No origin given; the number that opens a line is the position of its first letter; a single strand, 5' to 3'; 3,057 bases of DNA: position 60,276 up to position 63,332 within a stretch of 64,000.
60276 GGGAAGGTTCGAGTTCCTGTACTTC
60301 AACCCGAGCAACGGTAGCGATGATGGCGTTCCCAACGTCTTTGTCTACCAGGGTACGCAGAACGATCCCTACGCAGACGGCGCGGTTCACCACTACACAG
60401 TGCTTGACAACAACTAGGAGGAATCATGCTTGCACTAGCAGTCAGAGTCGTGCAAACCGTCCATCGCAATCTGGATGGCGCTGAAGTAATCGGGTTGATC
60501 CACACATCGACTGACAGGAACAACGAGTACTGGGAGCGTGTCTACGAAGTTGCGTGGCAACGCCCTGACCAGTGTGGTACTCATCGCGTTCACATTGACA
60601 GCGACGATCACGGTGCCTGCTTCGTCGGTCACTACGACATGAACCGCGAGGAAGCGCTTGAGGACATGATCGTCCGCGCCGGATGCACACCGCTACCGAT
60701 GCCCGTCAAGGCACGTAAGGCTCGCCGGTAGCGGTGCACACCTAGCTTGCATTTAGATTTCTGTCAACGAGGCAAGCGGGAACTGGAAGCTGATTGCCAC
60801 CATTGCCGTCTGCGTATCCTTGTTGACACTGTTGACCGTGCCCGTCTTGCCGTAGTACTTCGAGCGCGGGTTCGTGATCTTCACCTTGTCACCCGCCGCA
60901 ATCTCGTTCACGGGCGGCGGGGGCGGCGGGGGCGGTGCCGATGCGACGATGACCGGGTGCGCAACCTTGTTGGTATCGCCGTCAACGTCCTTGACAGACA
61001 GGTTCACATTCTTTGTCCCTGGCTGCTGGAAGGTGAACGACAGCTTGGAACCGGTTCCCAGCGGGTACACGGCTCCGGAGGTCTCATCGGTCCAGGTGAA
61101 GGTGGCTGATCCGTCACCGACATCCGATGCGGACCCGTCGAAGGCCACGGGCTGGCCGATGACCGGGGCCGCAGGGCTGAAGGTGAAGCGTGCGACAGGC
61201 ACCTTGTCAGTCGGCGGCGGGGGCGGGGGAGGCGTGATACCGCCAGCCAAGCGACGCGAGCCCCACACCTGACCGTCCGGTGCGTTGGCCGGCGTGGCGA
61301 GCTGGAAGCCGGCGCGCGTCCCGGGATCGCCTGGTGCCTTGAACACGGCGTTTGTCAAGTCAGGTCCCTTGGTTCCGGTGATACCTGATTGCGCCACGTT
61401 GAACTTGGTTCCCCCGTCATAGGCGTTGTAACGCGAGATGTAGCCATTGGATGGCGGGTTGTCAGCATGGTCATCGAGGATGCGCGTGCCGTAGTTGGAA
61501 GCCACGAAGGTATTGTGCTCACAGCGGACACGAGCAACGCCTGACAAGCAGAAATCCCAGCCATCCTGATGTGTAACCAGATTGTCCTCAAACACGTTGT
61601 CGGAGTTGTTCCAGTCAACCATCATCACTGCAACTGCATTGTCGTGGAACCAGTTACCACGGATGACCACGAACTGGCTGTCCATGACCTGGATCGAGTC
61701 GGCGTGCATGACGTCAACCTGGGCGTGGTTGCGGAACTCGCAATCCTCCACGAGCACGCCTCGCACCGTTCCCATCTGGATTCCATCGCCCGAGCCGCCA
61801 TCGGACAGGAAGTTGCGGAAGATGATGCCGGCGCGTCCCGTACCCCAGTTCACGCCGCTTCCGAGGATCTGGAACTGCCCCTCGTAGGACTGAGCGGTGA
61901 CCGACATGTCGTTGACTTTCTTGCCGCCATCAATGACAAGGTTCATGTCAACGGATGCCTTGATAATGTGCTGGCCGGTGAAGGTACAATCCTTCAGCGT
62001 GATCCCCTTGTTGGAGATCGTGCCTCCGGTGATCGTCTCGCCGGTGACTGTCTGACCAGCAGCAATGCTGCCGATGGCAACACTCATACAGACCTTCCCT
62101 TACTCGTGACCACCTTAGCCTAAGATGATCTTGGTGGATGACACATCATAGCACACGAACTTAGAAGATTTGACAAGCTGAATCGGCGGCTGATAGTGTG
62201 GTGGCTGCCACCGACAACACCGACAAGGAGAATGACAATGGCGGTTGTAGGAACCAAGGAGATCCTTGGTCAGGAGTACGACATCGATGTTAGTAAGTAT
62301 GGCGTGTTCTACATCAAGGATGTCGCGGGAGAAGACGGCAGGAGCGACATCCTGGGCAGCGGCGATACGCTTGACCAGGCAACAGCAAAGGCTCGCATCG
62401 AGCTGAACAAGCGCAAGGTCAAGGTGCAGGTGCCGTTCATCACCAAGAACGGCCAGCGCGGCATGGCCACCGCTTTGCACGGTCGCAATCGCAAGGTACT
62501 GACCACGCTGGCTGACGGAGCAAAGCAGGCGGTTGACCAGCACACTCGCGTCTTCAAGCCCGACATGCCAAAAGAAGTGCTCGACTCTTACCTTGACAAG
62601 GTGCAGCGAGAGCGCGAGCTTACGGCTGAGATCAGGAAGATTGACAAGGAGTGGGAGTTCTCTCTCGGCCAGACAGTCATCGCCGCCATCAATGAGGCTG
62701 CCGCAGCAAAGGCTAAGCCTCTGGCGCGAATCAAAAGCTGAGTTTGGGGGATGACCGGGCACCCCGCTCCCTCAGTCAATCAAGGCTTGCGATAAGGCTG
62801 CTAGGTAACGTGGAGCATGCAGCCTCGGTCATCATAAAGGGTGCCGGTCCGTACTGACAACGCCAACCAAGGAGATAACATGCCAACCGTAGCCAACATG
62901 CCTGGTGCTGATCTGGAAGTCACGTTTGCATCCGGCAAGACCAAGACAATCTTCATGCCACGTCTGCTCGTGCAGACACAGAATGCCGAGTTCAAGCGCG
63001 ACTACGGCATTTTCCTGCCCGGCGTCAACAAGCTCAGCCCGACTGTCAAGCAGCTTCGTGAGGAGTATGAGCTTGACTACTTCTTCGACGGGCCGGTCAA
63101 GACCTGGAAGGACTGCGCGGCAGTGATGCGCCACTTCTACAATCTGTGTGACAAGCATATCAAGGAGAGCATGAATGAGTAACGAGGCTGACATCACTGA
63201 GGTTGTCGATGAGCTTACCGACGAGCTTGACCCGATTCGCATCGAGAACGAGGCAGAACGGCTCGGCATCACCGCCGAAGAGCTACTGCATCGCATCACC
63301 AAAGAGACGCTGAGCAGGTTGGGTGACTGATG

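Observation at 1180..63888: Oriented junction motif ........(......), a stoperator-like signal at about 20 gene boundaries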

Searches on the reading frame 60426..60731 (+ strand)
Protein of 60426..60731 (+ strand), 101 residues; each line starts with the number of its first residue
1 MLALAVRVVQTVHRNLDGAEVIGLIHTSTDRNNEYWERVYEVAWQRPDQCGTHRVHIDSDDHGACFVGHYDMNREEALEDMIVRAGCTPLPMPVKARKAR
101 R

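Call 70: search_protein_families(library=phrogs, proteins=[window:60426-60731:+], max_evalue=0.001)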
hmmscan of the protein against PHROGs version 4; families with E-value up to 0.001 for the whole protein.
window:60426-60731:+ (101 aa): 0 families

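Call 106: search_protein_families(library=pfam, proteins=[window:60426-60728:+], max_evalue=1)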
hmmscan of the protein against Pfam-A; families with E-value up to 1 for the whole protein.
window:60426-60728:+ (101 aa): 1 family
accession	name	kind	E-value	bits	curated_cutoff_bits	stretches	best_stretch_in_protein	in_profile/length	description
PF17882.6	SBD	-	0.078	13.7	20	1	28-75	27-66/76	OAA-family lectin sugar binding domain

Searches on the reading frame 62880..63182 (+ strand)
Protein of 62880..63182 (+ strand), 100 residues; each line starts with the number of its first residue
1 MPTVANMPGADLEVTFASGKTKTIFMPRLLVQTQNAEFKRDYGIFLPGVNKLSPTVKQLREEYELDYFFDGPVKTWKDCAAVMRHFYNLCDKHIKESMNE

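Call 70: search_protein_families(library=phrogs, proteins=[window:62880-63182:+], max_evalue=0.001)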
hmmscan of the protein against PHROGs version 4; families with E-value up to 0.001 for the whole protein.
window:62880-63182:+ (100 aa): 0 families

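Call 88: find_encoding_contigs(protein=window:62880-63182:+, flank=10000, max_places=2)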
Protein window:62880-63182:+ (100 aa): 3 contigs read that carry it; 2 places shown.
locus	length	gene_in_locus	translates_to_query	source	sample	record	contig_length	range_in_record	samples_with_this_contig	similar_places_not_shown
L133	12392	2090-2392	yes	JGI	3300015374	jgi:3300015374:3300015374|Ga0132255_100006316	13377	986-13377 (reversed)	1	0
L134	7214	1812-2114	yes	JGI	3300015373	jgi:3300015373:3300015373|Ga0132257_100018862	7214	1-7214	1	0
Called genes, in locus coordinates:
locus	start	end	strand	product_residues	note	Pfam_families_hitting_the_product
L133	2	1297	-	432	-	?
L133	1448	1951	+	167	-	-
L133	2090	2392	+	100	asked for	-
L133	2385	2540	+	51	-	-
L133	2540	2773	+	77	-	PF12844:HTH_19 (weak), PF13560:HTH_31, PF01381:HTH_3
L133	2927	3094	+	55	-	-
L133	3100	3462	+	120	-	-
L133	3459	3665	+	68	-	-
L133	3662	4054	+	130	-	-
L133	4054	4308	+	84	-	-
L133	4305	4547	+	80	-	-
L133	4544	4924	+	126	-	-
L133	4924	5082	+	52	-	-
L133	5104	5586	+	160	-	-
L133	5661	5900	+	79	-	-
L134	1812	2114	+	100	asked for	-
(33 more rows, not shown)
